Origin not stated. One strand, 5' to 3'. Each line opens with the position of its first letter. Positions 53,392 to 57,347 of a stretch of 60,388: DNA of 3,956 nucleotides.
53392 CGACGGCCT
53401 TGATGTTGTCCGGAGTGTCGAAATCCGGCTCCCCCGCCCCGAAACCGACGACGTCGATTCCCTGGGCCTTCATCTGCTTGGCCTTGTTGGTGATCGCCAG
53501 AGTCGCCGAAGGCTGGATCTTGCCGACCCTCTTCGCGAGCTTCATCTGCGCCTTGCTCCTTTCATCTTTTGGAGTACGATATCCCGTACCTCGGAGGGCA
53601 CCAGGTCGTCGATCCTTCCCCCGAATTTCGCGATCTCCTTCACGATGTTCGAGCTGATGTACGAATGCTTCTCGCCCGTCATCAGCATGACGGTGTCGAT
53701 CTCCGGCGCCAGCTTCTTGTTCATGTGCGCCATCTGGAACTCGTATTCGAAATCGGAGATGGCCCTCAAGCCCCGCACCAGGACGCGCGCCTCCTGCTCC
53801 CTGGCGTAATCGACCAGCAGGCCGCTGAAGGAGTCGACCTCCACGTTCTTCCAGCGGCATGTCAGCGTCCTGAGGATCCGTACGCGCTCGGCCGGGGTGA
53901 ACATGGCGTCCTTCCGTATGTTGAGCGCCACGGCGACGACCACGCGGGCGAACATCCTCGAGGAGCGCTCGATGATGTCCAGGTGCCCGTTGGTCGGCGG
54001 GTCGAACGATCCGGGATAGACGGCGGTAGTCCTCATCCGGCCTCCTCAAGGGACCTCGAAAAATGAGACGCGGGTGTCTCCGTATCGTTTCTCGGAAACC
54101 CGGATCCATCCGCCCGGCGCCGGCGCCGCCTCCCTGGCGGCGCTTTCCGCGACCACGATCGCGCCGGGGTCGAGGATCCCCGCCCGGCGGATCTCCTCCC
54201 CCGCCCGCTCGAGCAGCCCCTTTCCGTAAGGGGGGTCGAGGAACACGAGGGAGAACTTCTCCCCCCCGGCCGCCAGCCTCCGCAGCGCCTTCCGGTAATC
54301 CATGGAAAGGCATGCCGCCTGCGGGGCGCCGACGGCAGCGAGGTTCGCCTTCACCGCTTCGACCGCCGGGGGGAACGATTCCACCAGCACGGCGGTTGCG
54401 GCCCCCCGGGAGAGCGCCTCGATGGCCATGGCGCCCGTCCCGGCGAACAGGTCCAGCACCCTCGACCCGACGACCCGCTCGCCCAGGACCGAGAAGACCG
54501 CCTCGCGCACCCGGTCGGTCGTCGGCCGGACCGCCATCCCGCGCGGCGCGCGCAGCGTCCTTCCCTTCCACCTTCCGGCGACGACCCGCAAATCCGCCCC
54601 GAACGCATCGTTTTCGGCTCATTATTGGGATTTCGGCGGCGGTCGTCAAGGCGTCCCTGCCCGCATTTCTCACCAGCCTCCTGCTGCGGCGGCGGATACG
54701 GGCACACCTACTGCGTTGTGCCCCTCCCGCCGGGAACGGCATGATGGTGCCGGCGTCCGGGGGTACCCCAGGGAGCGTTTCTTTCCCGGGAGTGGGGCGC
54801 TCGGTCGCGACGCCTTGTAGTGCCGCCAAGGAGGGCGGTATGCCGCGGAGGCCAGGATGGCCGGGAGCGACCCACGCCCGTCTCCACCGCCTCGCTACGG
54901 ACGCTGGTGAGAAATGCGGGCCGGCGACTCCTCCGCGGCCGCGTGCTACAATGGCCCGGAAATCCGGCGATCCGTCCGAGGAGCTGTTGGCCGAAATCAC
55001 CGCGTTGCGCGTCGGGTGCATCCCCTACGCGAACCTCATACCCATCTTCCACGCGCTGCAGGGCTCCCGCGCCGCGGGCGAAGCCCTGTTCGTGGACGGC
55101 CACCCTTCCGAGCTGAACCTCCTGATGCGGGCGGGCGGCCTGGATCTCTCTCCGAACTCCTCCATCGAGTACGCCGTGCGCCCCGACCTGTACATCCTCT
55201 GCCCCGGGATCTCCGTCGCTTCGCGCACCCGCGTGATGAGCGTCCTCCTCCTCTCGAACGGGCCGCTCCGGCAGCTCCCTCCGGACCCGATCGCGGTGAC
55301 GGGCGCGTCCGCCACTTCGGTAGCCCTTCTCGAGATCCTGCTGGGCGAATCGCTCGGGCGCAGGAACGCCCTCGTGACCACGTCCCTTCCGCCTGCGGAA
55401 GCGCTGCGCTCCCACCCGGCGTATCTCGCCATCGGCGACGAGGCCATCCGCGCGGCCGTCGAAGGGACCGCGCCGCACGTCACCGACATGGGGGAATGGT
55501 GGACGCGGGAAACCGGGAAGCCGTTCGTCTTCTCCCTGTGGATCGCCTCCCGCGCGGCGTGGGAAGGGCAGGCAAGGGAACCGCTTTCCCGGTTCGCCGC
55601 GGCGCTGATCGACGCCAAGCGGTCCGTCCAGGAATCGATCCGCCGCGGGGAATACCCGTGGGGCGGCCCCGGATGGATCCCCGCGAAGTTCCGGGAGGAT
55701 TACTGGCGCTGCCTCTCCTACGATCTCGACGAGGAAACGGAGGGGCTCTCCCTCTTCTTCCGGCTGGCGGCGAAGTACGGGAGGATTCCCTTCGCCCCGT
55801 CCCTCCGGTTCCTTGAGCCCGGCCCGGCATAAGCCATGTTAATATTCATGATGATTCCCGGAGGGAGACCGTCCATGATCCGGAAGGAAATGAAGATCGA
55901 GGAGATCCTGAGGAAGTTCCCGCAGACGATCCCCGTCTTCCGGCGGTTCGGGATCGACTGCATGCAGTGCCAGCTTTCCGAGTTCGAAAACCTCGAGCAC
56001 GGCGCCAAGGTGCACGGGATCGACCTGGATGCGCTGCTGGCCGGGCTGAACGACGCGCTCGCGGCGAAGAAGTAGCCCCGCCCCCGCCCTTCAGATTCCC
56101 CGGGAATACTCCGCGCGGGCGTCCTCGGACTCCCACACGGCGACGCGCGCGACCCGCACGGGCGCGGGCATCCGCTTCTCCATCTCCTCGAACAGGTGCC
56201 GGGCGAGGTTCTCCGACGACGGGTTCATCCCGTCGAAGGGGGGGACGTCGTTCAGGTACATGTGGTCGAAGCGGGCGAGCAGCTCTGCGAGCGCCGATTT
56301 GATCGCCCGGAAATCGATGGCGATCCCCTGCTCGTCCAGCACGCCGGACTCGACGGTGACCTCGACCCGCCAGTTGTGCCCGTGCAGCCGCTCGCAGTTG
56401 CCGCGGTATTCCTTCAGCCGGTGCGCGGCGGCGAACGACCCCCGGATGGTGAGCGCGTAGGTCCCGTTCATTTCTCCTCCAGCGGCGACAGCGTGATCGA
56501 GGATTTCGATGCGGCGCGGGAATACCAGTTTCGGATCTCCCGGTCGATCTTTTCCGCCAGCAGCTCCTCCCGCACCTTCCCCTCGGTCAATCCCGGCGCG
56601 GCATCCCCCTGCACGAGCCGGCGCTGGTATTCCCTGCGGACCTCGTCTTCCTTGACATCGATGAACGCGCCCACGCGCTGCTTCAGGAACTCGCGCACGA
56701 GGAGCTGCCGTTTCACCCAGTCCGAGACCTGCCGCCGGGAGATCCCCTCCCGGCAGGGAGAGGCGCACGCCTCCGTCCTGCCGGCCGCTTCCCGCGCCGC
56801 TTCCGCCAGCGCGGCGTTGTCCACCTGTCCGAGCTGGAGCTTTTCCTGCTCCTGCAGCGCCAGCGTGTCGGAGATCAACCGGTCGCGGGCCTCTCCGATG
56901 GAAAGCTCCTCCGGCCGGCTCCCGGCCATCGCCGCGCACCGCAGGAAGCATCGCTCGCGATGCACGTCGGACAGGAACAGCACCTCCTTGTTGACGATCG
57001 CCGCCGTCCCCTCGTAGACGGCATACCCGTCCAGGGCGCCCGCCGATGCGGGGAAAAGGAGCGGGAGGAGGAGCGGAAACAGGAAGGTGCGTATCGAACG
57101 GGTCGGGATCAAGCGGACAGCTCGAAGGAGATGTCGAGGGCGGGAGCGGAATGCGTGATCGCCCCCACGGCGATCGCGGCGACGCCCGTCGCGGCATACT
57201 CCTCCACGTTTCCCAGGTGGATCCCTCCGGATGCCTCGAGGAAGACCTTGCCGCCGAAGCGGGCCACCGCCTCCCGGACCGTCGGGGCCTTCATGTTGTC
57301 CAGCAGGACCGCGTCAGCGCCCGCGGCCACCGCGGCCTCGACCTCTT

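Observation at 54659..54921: Copy 2 of the element sits between rsmD and mqnA, so the element is not tied to one gene family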

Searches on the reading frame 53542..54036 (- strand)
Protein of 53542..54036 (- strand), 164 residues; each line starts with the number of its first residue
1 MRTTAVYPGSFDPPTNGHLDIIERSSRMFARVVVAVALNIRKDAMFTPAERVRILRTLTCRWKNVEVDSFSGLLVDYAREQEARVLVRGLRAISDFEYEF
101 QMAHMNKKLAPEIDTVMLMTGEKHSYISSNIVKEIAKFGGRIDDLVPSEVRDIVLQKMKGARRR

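Call 14: search_protein_families(library=ncbifam, proteins=[window:53542-54036:-])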
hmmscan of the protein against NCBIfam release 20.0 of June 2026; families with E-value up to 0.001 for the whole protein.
window:53542-54036:- (164 aa): 5 families
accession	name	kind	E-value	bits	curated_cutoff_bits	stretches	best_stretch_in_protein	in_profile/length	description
TIGR01510.1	coaD_prev_kdtB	equivalog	1.4e-60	203.8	103.3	1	4-157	1-154/155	pantetheine-phosphate adenylyltransferase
TIGR00125.1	cyt_tran_rel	domain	1.3e-12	47.7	27.7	1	5-59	2-60/65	adenylyltransferase/cytidyltransferase family protein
TIGR00482.1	TIGR00482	equivalog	5.1e-07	29.9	112.45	0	7-70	2-70/194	nicotinate (nicotinamide) nucleotide adenylyltransferase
NF000842.0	PRK00071.2-1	equivalog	1.9e-06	27.7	167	1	3-63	3-63/191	nicotinate-nucleotide adenylyltransferase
NF002243.0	PRK01153.1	subfamily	5.1e-05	22.9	127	1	5-163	3-162/175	nicotinamide-nucleotide adenylyltransferase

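Call 28: find_encoding_contigs(protein=window:53542-54036:-, flank=4000, max_places=10)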
Protein window:53542-54036:- (164 aa): no gene with exactly this product is on record in the collection.

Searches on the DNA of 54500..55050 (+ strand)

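Call 7: search_rna_families(source=window, start=54500, end=55050, threshold=evalue, max_evalue=10, show_alignments=3)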
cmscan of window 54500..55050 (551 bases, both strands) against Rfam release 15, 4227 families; matches with E-value up to 10: 5.
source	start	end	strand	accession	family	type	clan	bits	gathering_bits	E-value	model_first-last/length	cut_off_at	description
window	54683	54741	+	RF03395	mir-718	Gene; miRNA;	-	19.2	55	3.4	1-66/66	no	mir-718 microRNA precursor family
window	54807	54907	-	RF03341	mir-943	Gene; miRNA;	-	17.8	95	2.6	1-98/98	no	mir-943 microRNA precursor family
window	54848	54905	-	RF02335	GlsR2_miR4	Gene; snRNA; snoRNA; CD-box;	-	15.3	100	4.8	1-106/106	no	Giardia snoRNA GlsR2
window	54721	54760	-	RF03115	KDPG-aldolase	Gene; sRNA;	-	15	54.6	3.9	8-47/88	no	KDPG-aldolase RNA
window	54809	54838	+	RF00195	RsmY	Gene; sRNA;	CL00106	9.4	57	9.4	38-67/121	no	RsmY RNA family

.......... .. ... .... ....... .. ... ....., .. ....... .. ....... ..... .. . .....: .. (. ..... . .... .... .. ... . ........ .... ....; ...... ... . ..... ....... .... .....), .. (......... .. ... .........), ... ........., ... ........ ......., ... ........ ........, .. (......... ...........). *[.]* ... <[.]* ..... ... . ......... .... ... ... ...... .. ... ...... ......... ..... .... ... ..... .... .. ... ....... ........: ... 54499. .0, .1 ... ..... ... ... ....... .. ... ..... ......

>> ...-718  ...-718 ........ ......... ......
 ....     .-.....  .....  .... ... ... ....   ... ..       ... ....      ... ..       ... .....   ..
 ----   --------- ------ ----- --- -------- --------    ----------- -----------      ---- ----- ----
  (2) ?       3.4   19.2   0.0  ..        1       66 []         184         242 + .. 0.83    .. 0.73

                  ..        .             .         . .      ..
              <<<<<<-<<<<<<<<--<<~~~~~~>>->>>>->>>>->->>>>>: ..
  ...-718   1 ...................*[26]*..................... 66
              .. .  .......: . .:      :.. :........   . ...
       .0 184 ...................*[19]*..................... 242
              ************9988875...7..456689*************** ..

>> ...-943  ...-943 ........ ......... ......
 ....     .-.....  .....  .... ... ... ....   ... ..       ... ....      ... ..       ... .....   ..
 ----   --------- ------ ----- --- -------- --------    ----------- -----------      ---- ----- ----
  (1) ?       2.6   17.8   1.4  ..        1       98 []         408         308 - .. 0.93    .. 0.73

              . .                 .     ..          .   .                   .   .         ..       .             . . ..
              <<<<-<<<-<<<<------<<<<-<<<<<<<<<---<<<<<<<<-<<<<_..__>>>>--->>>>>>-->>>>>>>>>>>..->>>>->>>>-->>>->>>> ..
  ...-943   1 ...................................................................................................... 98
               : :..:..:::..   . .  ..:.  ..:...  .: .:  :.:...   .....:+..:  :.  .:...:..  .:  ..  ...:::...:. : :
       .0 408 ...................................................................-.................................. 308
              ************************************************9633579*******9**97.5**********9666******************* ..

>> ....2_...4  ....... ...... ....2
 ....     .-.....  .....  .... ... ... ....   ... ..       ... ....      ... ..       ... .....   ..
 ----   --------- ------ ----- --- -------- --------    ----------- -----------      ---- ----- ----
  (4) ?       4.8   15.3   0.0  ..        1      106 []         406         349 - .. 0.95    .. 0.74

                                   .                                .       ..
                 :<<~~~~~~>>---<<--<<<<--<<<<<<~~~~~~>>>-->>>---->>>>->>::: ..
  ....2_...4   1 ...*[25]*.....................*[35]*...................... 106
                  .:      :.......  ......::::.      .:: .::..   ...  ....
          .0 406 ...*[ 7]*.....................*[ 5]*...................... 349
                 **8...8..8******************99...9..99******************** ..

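Call 71: search_dna_similar(query=window:54655-54925:+, collection=plasmids, mode=distant, max_evalue=0.001, max_rows=10)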
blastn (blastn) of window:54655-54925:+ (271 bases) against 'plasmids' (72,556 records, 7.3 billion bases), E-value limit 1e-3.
No match.
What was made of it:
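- Tried and rejected: A DNA search of plasmids with the element found no match (call 71).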

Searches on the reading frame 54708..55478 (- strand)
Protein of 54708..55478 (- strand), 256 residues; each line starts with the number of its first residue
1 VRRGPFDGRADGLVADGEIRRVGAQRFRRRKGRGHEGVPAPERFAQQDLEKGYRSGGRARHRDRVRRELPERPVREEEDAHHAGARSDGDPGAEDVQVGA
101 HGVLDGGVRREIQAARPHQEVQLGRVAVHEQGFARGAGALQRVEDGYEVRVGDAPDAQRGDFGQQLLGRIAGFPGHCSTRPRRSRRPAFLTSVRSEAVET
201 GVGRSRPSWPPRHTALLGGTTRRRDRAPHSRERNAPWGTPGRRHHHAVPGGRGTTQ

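Call 17: search_protein_families(library=pfam, proteins=[window:54708-55478:-])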
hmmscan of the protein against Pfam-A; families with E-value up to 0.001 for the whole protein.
window:54708-55478:- (256 aa): 0 families

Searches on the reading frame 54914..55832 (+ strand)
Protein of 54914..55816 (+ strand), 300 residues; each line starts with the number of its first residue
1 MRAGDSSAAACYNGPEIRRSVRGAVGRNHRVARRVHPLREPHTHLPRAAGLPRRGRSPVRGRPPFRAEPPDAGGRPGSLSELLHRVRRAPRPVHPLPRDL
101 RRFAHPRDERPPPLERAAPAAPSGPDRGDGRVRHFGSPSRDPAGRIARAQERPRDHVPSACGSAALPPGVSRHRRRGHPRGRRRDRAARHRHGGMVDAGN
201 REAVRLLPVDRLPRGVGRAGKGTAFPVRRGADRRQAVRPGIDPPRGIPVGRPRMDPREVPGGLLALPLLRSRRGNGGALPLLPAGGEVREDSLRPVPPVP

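Call 14: search_protein_families(library=ncbifam, proteins=[window:54914-55816:+])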
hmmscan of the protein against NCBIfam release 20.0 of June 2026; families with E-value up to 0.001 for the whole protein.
window:54914-55816:+ (300 aa): 0 families

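Call 17: search_protein_families(library=pfam, proteins=[window:54914-55816:+])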
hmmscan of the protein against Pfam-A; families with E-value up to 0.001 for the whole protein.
window:54914-55816:+ (300 aa): 0 families

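Call 38: find_homologous_proteins(query=window:54951-55832:+, max_evalue=1e-60)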
Query window:54951-55832:+ (293 aa): 256 proteins with E <= 1e-60 among 7755 candidates; the best 120 are listed.
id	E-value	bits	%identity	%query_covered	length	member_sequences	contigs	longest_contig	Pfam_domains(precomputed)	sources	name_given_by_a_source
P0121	1.3e-183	627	100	96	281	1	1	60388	PF02621.20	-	-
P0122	2.4e-151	521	84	95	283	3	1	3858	PF02621.20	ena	-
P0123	6.5e-151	520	82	98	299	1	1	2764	PF02621.20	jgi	-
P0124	7.7e-150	516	85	94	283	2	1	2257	PF02621.20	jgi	jgi:chorismate dehydratase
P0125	2.2e-139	482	78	93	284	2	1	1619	PF02621.20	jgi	-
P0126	1.2e-137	476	77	93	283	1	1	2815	PF02621.20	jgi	jgi:chorismate dehydratase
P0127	1.3e-136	473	74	98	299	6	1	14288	PF02621.20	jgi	jgi:chorismate dehydratase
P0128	9.9e-136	470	76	93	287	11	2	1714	PF02621.20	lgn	-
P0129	2.0e-135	469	76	93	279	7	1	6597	PF02621.20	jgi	-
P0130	6.6e-135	467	74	96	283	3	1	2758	PF02621.20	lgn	-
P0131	2.4e-134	465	75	92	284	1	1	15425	PF02621.20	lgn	-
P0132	4.2e-134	465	77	92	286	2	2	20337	PF02621.20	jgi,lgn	jgi:chorismate dehydratase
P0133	1.7e-133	463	76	94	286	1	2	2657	PF02621.20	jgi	-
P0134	7.8e-133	460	75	96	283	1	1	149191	PF02621.20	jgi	-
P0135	1.0e-132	460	76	92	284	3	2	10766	PF02621.20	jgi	jgi:chorismate dehydratase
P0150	2.1e-128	446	85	80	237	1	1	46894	PF02621.20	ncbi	-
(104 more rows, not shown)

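Call 39: find_encoding_contigs(protein=P0150, flank=3000, max_places=3)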
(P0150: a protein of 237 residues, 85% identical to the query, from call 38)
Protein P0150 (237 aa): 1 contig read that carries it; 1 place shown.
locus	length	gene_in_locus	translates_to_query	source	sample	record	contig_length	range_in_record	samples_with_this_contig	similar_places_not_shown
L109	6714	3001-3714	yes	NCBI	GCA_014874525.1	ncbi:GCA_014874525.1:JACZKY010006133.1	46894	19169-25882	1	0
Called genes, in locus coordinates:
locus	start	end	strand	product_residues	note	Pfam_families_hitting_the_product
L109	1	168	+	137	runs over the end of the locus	PF00293:NUDIX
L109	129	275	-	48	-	-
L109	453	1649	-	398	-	PF00155:Aminotran_1_2, PF01041:DegT_DnrJ_EryC1 (weak)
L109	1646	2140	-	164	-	PF01467:CTP_transf_like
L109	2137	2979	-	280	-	PF03602:Cons_hypoth95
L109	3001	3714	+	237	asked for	PF02621:VitK2_biosynth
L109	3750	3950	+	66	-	PF08984:DUF1858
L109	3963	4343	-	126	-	PF01242:PTPS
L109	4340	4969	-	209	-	-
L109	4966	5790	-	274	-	PF02749:QRPTase_N, PF01729:QRPTase_C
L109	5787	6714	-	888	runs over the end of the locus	PF00133:tRNA-synt_1, PF09334:tRNA-synt_1g, PF13603:tRNA-synt_1_2 (weak), PF09334:tRNA-synt_1g (weak), PF08264:Anticodon_1, PF10458:Val_tRNA-synt_C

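Call 40: find_encoding_contigs(protein=P0122, flank=3000, max_places=3)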
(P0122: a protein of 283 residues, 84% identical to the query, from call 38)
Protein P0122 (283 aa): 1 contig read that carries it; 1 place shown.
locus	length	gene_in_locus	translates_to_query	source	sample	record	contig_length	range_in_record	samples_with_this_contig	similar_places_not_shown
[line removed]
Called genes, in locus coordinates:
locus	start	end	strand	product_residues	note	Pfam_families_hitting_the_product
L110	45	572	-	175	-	PF03602:Cons_hypoth95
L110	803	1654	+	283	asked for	PF02621:VitK2_biosynth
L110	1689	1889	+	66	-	PF08984:DUF1858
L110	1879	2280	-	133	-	PF01242:PTPS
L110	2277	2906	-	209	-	-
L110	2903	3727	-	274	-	PF02749:QRPTase_N, PF01729:QRPTase_C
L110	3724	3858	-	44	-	?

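Call 41: find_encoding_contigs(protein=P0123, flank=3000, max_places=3)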
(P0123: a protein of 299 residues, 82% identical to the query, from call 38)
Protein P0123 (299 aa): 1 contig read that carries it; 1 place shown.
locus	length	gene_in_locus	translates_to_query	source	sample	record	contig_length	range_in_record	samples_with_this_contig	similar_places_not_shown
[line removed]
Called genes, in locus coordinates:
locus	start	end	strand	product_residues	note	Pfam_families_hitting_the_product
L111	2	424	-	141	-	?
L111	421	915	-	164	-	PF01467:CTP_transf_like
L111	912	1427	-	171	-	PF03602:Cons_hypoth95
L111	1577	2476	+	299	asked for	PF02621:VitK2_biosynth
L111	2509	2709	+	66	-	PF08984:DUF1858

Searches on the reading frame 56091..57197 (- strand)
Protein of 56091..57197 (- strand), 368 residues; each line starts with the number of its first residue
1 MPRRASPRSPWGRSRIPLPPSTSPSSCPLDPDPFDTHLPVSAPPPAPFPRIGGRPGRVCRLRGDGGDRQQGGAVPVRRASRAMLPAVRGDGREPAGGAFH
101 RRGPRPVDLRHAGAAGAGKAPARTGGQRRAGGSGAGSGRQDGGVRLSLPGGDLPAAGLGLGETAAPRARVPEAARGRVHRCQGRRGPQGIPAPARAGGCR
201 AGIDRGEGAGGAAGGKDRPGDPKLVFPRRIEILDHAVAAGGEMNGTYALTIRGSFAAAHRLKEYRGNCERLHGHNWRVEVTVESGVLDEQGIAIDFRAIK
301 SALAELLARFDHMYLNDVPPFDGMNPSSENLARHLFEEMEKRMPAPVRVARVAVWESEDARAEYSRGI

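Call 14: search_protein_families(library=ncbifam, proteins=[window:56091-57197:-])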
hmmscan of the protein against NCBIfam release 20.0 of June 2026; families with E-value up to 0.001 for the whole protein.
window:56091-57197:- (368 aa): 3 families
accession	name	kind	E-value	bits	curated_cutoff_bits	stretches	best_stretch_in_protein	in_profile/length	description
TIGR03367.1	queuosine_QueD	equivalog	1.6e-28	98.9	89.25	1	250-340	3-91/92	6-carboxytetrahydropterin synthase QueD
TIGR00039.1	6PTHBS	subfamily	9.2e-22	77.7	125.5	1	249-360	4-115/124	6-pyruvoyl tetrahydropterin synthase/6-carboxytetrahydropterin synthase family protein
TIGR03112.1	6_pyr_pter_rel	hypoth_equivalog_domain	7.1e-10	39.2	69.35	1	263-343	14-90/113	6-pyruvoyl tetrahydropterin synthase-related domain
